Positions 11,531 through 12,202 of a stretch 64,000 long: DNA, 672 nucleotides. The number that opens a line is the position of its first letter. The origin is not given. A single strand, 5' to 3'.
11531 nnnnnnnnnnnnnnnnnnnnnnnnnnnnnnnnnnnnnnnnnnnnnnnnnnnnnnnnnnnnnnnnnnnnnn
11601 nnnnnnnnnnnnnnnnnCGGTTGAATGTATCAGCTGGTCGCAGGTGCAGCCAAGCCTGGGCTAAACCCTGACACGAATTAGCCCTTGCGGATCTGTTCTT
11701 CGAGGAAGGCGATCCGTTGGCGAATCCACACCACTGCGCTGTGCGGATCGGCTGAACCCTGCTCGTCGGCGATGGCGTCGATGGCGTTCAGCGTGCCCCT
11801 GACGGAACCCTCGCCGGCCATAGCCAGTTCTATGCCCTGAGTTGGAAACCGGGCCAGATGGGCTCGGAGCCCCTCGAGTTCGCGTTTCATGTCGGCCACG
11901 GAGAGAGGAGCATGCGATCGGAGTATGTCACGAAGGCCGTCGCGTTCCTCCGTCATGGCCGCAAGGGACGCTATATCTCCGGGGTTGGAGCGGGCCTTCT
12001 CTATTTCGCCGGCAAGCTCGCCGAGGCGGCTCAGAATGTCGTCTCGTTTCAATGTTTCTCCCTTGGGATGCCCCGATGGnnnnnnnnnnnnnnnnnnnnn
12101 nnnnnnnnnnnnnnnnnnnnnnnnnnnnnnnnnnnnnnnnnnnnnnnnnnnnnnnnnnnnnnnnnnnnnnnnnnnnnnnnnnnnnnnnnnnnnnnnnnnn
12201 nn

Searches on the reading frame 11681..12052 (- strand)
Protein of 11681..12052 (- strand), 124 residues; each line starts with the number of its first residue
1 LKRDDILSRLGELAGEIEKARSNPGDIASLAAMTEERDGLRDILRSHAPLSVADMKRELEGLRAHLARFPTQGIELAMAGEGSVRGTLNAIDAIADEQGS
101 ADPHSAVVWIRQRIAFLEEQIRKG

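Call 43: search_protein_families(library=pfam, proteins=[window:11681-12052:-], max_evalue=0.01)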
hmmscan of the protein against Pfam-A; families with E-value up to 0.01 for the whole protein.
window:11681-12052:- (124 aa): 1 family
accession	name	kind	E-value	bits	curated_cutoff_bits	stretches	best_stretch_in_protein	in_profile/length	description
PF16712.10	SCAB_CC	-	0.0064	16.8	25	1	18-76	106-164/168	Coiled-coil regions of plant-specific actin-binding protein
